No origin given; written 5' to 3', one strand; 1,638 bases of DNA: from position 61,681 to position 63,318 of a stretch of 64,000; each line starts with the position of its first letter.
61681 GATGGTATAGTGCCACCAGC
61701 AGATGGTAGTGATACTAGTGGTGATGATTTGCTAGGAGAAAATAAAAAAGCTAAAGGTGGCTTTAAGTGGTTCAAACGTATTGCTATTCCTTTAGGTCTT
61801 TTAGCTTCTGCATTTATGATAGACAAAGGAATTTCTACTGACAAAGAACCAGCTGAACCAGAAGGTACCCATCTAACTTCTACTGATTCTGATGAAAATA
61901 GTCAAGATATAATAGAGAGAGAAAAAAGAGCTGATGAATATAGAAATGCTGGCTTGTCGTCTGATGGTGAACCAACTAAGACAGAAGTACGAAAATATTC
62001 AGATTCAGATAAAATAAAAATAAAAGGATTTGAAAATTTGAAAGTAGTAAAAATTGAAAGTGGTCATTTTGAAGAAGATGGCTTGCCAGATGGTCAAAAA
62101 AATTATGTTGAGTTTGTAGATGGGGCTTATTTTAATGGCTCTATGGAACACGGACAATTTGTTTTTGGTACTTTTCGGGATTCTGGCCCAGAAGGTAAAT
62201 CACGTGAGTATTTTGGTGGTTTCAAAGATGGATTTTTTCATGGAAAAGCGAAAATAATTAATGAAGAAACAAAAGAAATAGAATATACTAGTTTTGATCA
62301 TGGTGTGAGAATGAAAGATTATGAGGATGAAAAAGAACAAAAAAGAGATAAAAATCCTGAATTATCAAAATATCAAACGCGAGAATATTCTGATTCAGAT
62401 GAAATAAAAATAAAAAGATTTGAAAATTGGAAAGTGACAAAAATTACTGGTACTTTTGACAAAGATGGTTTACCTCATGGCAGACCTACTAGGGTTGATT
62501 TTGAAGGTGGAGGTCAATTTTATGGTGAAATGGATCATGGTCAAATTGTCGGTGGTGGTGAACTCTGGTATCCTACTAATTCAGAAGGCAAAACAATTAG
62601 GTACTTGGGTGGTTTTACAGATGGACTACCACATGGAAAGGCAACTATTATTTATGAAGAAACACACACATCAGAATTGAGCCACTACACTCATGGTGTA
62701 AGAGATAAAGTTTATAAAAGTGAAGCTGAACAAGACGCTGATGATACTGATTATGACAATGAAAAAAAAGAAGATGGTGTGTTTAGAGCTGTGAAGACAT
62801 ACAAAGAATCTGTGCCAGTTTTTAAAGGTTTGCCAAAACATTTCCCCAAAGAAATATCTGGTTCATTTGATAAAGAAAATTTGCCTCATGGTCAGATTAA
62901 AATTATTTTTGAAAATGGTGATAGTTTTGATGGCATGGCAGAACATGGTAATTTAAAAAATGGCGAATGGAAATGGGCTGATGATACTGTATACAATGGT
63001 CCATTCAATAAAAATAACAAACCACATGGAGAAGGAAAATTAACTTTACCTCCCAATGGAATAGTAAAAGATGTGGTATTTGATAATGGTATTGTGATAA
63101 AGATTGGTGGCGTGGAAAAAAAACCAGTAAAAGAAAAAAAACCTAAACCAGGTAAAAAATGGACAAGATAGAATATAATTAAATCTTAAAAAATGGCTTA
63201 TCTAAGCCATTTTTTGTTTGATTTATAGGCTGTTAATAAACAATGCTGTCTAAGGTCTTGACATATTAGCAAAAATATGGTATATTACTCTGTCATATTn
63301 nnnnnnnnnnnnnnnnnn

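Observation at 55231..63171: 2646-aa protein fusing a PPP Ser/Thr-phosphatase-type domain to a triplicated MORN-like module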

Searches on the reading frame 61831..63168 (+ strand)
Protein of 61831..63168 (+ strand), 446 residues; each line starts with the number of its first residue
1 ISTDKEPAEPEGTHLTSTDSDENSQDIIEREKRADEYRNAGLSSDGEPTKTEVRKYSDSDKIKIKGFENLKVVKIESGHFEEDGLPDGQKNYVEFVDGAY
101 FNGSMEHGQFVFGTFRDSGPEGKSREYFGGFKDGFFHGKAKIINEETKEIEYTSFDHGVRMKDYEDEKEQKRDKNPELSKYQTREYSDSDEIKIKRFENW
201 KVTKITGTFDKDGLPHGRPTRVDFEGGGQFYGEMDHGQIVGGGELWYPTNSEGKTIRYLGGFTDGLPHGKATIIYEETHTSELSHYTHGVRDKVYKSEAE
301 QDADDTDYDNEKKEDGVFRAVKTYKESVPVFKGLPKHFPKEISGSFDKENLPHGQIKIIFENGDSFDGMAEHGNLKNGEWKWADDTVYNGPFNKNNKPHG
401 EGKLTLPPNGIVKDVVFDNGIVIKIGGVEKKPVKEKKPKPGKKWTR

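Call 21: search_protein_families(library=pfam, proteins=[window:61831-63168:+], max_evalue=10)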
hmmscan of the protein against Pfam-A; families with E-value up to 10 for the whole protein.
window:61831-63168:+ (446 aa): 3 families
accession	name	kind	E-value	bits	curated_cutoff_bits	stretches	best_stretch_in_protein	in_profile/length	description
PF02493.26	MORN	-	6.7e-05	23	22.5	3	394-408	6-20/23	MORN repeat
PF19765.4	DUF6252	-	0.034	14.8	27.2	1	163-226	63-117/124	Family of unknown function (DUF6252)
PF20240.3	DUF6597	-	0.13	12.8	27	1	346-371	27-52/103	Domain of unknown function (DUF6597)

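Call 48: find_homologous_proteins(query=window:61831-63168:+, max_evalue=0.001)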
Query window:61831-63168:+: 3847 candidates shared short words with the query, none scored E <= 0.001.
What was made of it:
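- Closest known: MORN-repeat proteins: MORN1, RSP1/RSP10, MORN4, junctophilin, the SETD7 N-terminus. Different: No sequence relative was found in 5.8 billion proteins by word-based search (call 48).
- Tried and rejected: The word-based search with the C-terminal 446 aa gave nothing (call 48).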

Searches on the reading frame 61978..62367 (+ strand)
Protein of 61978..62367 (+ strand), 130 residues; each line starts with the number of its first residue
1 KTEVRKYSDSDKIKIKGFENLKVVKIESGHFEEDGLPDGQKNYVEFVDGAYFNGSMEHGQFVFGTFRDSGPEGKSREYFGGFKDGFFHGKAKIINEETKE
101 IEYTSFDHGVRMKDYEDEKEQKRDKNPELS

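Call 55: predict_structure(alignment_id=A1)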
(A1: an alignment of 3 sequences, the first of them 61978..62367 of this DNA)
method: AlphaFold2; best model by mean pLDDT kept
length: 130 residues; sequences in the alignment: 3
mean_pLDDT: 81.8   pTM: 0.74
mean pLDDT of the five models: 81.8, 81.0, 80.7, 80.5, 76.4
residues with pLDDT >= 90: 51; 70-90: 61; 50-70: 2; < 50: 16
segments of 3 or more residues with pLDDT < 50: 115-130
pLDDT, mean of each block of 10 residues (from residue 1): 85 81 92 88 91 92 90 86 84 92 88 53 41
secondary structure, 60 per line:
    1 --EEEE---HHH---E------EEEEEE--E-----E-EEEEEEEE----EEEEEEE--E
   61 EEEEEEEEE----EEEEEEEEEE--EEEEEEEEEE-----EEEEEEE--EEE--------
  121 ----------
elements in order: E3-6 E23-28 E39-46 E51-57 E60-69 E74-83 E86-95 E101-107 E110-112
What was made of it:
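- On MORN repeat proteins (Pfam PF02493): The module-1 model has pLDDT 81.8 and 9 strands in hairpins (call 55).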

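Call 57: fold_search(model_id=the predicted structure, library=pdb)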
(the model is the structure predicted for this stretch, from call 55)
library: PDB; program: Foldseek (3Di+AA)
matches with E <= 10: 435; with E <= 0.001: 0
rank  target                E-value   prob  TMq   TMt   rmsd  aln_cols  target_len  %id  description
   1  6t4r_CCC              9.0e-03  1.00  0.48  0.32   5.4       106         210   21  Crystal structure of Trypanosoma brucei Morn1 (released 2020-11-18)
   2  7jtk_S                1.1e-02  1.00  0.46  0.32   3.4        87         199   28  Radial spoke 1 isolated from Chlamydomonas reinhardtii (released 2020-12-16)
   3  7sqc_7L               1.1e-02  1.00  0.47  0.51  10.2       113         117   14  Ciliary C1 central pair apparatus isolated from Chlamydomonas reinhardtii (released 2022-04-13)
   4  6t68_A                1.2e-02  1.00  0.47  0.33   3.2        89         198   21  Crystal structure of Trypanosoma brucei Morn1 (released 2020-11-18)
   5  8j07_A                1.2e-02  0.95  0.32  0.24   9.1       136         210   13  96nm repeat of human respiratory doublet microtubule and associated axonemal complexes (released 2023-07-26)
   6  6t6q_BBB              1.4e-02  1.00  0.40  0.28   6.2       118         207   18  Crystal structure of Toxoplasma gondii Morn1 (extended conformation). (released 2020-11-18)
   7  7jtk_A                1.5e-02  1.00  0.45  0.10   4.1        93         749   16  Radial spoke 1 isolated from Chlamydomonas reinhardtii (released 2020-12-16)
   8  7sqc_7B               1.8e-02  1.00  0.47  0.47   4.5        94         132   16  Ciliary C1 central pair apparatus isolated from Chlamydomonas reinhardtii (released 2022-04-13)
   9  6t69                  2.0e-02  1.00  0.48  0.33   2.9        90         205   16  Crystal structure of Toxoplasma gondii Morn1(V shape) (released 2020-11-18)
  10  7jr9_E                2.0e-02  1.00  0.44  0.34   3.9        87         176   21  Chlamydomonas reinhardtii radial spoke minimal head complex (released 2020-12-16)
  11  7sqc_7F               2.4e-02  1.00  0.50  0.60   3.5       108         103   16  Ciliary C1 central pair apparatus isolated from Chlamydomonas reinhardtii (released 2022-04-13)
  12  6t6q_AAA              2.5e-02  0.99  0.41  0.28   9.0       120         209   14  Crystal structure of Toxoplasma gondii Morn1 (extended conformation). (released 2020-11-18)
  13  6t4d                  2.6e-02  1.00  0.48  0.33   3.1        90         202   19  Crystal structure of Plasmodium falciparum Morn1 (released 2020-11-18)
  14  7sqc_7A               2.6e-02  1.00  0.45  0.48   4.7        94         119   17  Ciliary C1 central pair apparatus isolated from Chlamydomonas reinhardtii (released 2022-04-13)
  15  7sqc_7I               3.2e-02  1.00  0.47  0.50   4.6        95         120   16  Ciliary C1 central pair apparatus isolated from Chlamydomonas reinhardtii (released 2022-04-13)
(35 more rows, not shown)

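Call 89: find_related_loci(query=A1, collection=viral_contigs, flank=5000)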
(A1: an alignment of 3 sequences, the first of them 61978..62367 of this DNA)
Query A1 (130 aa) in viral_contigs; peptide patterns used: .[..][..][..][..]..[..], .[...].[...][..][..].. (x = any residue, [..] = any of these).
59 stretches matched a pattern, but none encodes a relative of the query by tblastn (E <= 1e-3).

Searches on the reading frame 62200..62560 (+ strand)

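Call 21: search_protein_families(library=pfam, proteins=[window:62200-62560:+], max_evalue=10)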
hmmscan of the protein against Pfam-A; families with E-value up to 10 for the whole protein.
window:62200-62560:+ (120 aa): 2 families
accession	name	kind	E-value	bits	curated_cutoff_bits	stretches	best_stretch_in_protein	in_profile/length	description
PF19765.4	DUF6252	-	0.014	16.1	27.2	1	38-104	61-118/124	Family of unknown function (DUF6252)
PF02493.26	MORN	-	0.057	13.8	22.5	1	4-18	1-15/23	MORN repeat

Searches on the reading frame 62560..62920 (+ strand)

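Call 21: search_protein_families(library=pfam, proteins=[window:62560-62920:+], max_evalue=10)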
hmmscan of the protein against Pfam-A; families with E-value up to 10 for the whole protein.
window:62560-62920:+ (120 aa): 1 family
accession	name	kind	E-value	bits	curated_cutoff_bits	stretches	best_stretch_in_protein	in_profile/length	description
PF02493.26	MORN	-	0.015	15.6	22.5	1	15-32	1-18/23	MORN repeat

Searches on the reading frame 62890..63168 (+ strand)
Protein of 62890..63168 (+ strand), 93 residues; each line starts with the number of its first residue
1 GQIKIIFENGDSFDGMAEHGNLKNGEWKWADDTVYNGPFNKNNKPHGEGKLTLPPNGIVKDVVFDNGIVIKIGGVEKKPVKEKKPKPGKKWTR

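Call 21: search_protein_families(library=pfam, proteins=[window:62890-63168:+], max_evalue=10)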
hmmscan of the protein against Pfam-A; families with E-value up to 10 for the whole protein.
window:62890-63168:+ (93 aa): 1 family
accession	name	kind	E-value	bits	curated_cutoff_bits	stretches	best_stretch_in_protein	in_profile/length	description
PF02493.26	MORN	-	0.004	17.4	22.5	1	41-55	6-20/23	MORN repeat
